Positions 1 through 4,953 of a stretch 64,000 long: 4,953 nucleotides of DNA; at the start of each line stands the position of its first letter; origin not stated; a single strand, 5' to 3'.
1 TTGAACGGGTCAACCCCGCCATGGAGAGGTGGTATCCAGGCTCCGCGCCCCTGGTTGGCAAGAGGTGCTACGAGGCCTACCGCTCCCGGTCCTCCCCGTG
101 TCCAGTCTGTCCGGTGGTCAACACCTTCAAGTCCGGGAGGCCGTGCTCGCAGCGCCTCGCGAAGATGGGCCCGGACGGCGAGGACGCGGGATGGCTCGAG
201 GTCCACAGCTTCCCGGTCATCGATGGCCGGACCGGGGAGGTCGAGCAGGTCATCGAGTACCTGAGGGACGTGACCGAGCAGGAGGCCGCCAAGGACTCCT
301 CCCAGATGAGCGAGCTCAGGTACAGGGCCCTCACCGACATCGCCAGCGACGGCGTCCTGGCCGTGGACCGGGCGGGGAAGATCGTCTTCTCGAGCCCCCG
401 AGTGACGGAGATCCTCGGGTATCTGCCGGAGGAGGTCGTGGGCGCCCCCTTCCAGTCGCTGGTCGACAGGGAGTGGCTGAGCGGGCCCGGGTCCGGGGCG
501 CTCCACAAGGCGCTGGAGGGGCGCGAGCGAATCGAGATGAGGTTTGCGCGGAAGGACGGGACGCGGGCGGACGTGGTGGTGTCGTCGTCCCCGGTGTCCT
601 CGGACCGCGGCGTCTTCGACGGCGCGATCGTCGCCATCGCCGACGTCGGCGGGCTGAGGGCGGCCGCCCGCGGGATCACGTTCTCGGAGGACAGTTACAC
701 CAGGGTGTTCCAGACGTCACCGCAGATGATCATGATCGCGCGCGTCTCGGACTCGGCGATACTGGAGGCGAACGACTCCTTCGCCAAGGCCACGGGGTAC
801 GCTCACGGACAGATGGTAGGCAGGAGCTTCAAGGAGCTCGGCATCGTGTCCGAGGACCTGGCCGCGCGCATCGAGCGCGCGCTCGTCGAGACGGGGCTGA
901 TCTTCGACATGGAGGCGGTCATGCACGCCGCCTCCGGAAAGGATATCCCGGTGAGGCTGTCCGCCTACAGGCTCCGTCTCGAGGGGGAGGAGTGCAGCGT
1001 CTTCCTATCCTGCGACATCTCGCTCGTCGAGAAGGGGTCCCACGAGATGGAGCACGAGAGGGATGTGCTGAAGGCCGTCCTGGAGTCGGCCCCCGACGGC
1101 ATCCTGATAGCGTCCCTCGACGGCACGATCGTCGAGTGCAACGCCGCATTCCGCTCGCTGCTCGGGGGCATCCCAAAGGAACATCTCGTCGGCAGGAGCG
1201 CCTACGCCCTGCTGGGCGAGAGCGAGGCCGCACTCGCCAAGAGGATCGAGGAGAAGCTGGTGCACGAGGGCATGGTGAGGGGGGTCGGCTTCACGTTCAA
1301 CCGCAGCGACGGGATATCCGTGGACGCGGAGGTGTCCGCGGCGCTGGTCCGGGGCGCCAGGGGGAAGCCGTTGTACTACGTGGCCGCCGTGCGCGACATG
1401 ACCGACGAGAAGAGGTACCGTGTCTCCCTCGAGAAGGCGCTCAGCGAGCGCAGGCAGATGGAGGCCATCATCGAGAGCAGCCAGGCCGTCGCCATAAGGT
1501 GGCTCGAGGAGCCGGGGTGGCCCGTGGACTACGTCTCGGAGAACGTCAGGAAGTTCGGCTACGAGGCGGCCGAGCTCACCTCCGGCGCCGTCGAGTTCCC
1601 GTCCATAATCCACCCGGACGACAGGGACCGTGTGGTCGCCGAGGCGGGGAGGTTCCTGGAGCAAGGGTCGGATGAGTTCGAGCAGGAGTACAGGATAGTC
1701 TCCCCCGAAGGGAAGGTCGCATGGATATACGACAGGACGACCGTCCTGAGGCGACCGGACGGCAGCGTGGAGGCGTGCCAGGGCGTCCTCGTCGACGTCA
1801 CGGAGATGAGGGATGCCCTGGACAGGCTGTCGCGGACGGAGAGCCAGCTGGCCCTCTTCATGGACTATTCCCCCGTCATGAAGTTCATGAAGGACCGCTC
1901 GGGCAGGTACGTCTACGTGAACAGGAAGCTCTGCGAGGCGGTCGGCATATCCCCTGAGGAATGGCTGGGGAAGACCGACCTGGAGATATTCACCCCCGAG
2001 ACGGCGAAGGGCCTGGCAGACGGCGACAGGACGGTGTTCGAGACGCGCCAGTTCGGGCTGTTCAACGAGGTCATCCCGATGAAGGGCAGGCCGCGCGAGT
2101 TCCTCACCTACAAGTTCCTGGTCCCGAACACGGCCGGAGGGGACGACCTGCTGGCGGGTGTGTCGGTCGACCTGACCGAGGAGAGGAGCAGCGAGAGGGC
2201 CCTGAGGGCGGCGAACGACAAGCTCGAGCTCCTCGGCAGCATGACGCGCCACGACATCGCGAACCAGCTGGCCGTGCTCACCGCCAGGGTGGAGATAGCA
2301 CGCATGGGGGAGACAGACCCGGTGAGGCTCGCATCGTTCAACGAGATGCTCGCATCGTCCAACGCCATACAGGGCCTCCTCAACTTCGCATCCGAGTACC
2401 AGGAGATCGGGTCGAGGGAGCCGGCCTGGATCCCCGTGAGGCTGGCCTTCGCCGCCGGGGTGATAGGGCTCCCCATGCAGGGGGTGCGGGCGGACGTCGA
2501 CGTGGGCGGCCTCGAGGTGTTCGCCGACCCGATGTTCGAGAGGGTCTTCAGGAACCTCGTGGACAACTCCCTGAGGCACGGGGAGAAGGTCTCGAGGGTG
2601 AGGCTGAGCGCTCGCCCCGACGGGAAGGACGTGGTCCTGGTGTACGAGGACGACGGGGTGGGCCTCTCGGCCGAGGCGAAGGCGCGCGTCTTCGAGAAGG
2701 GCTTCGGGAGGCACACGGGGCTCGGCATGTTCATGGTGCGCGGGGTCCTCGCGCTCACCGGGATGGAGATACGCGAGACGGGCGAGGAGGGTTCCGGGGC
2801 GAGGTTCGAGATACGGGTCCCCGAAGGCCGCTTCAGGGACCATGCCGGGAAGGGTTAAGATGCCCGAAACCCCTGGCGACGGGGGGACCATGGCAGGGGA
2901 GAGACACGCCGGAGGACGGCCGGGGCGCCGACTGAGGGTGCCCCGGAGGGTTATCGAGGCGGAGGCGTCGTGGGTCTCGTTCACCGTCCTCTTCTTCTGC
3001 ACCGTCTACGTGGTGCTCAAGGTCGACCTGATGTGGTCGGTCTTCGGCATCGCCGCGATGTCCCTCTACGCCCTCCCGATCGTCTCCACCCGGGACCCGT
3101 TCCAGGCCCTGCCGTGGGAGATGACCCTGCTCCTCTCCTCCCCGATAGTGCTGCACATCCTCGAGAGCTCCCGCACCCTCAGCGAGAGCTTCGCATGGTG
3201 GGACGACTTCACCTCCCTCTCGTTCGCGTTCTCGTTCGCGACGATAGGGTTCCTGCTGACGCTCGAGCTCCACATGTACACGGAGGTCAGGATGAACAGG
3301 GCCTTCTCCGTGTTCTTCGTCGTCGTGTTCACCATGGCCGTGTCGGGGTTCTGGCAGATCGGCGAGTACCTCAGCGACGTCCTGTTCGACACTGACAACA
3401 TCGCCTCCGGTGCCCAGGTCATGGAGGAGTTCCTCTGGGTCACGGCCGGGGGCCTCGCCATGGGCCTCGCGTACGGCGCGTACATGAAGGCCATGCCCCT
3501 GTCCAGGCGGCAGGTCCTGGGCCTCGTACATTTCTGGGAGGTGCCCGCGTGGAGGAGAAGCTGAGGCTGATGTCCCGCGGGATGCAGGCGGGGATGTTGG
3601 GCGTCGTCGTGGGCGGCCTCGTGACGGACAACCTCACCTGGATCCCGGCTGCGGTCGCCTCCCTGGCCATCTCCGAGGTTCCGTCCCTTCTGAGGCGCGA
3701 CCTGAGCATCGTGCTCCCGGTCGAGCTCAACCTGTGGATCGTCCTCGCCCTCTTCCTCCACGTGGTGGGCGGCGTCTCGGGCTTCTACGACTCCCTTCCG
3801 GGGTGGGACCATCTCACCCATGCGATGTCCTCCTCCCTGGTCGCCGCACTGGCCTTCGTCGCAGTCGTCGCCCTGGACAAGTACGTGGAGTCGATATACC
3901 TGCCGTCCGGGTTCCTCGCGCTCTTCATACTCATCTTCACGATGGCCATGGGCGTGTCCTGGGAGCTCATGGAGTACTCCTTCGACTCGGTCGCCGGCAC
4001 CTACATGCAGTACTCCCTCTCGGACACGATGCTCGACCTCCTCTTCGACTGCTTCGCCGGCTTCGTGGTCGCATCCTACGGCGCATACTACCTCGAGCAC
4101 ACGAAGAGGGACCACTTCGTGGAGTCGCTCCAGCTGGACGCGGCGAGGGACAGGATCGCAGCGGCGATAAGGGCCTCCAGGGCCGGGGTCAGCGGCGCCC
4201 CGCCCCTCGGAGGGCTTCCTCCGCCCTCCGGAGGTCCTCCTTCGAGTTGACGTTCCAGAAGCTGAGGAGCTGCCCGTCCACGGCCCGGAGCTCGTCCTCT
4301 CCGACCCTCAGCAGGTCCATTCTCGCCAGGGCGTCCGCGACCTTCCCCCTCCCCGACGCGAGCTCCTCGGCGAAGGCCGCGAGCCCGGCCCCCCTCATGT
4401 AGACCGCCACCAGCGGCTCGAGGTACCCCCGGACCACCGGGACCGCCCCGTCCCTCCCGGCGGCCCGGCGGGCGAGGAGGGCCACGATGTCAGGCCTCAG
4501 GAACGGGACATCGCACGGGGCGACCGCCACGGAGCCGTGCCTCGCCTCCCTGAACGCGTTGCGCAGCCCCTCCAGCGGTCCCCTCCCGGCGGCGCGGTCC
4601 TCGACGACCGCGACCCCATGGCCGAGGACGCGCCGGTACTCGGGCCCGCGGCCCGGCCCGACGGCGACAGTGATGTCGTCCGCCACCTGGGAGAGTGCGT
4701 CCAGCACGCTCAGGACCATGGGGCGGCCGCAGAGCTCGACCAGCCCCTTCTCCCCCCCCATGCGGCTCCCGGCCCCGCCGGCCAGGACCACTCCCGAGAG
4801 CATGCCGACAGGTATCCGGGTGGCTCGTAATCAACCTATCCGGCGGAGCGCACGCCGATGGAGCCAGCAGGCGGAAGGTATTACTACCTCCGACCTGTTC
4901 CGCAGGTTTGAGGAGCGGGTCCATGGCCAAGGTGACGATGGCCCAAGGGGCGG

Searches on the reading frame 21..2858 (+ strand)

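Call 29: search_protein_families(library=pfam, proteins=[window:21-2858:+], max_evalue=0.00001)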
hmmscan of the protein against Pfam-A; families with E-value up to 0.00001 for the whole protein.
window:21-2858:+ (945 aa): 6 families
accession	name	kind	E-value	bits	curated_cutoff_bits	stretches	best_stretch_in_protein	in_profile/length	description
PF08448.16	PAS_4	-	1.4e-55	186.7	23.1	3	616-722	3-109/110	PAS fold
PF13426.13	PAS_9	-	5.5e-47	158.7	27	3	358-462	1-103/103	PAS domain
PF00989.32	PAS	-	2.1e-45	153.8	22.6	2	351-460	4-113/113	PAS fold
PF08447.18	PAS_3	-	3.7e-30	104.5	25.6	1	504-589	3-88/89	PAS fold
PF13188.13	PAS_8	-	7.1e-24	83.3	21.8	1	350-384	3-36/65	PAS domain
PF02518.31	HATPase_c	-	6.7e-16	59.2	26.4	1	839-935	6-109/111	Histidine kinase-, DNA gyrase B-, and HSP90-like ATPase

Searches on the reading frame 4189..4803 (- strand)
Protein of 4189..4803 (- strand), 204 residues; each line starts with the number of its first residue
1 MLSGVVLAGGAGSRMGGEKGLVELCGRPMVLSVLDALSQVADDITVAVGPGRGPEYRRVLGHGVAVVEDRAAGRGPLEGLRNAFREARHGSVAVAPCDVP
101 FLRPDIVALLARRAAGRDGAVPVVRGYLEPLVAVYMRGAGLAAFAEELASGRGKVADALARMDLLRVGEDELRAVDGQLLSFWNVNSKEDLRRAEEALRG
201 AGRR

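Call 6: search_protein_families(library=pfam, proteins=[window:4189-4803:-], max_evalue=0.01)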
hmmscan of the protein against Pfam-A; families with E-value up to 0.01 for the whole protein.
window:4189-4803:- (204 aa): 2 families
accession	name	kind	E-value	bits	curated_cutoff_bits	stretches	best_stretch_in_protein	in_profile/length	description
PF12804.13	NTP_transf_3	-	5.4e-33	114.9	27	1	4-147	1-147/160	MobA-like NTP transferase domain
PF01128.25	IspD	-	0.00049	20.4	27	1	5-69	4-73/221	2-C-methyl-D-erythritol 4-phosphate cytidylyltransferase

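Call 38: search_protein_families(library=ncbifam, proteins=[window:4189-4803:-], max_evalue=0.001)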
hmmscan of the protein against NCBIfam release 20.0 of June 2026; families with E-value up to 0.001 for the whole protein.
window:4189-4803:- (204 aa): 22 families
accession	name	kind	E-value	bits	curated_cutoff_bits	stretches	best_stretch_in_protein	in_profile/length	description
NF011056.0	PRK14489.1-1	equivalog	1.1e-35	123.4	379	1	2-195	6-193/363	bifunctional molybdenum cofactor guanylyltransferase MobA/molybdopterin-guanine dinucleotide biosynthesis adaptor protein MobB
TIGR02665.1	molyb_mobA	equivalog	9.5e-29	100.7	151.85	1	3-191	2-185/186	molybdenum cofactor guanylyltransferase MobA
NF001457.0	PRK00317.1-3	equivalog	6e-25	87.9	164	1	2-197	2-196/200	molybdenum cofactor guanylyltransferase MobA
NF002741.0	PRK02726.1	equivalog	1e-15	57.9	179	1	2-195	8-195/200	molybdenum cofactor guanylyltransferase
TIGR00454.1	TIGR00454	hypoth_equivalog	8.3e-14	51.9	174.7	1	4-109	3-109/183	TIGR00454 family protein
NF011059.0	PRK14490.1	equivalog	1e-12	47.9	354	1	2-198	181-369/374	bifunctional molybdenum cofactor guanylyltransferase MobA/molybdopterin-guanine dinucleotide biosynthesis adaptor protein MobB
NF001855.0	PRK00576.1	equivalog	1.3e-12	47.8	205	1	2-194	7-192/197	molybdenum cofactor guanylyltransferase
TIGR03310.1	matur_MocA_YgfJ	equivalog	1.9e-10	41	186.45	1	4-112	2-113/188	molybdenum cofactor cytidylyltransferase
NF011070.0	PRK14500.1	equivalog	3.7e-09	36.3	606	1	2-196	167-353/358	putative bifunctional molybdopterin-guanine dinucleotide biosynthesis protein MoaC/MobA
NF045665.1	NTPtran_DVU1551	equivalog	9.7e-09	34.7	315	1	3-118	2-120/359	DVU_1551 family NTP transferase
NF011057.0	PRK14489.1-2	subfamily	4.4e-08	32.8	541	1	2-119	7-124/363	bifunctional molybdenum cofactor guanylyltransferase MobA/molybdopterin-guanine dinucleotide biosynthesis adaptor protein MobB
NF010932.0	PRK14352.1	equivalog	1.1e-07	30.9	611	1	5-124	10-136/488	bifunctional UDP-N-acetylglucosamine diphosphorylase/glucosamine-1-phosphate N-acetyltransferase GlmU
TIGR01173.1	glmU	equivalog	6.6e-07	28.5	366.85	1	5-114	4-117/452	bifunctional UDP-N-acetylglucosamine diphosphorylase/glucosamine-1-phosphate N-acetyltransferase GlmU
NF010933.0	PRK14353.1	equivalog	2e-05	23.4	505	1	4-116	8-126/453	bifunctional UDP-N-acetylglucosamine diphosphorylase/glucosamine-1-phosphate N-acetyltransferase GlmU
NF010939.0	PRK14359.1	equivalog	2.2e-05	23.3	592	1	2-48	3-51/430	bifunctional UDP-N-acetylglucosamine diphosphorylase/glucosamine-1-phosphate N-acetyltransferase GlmU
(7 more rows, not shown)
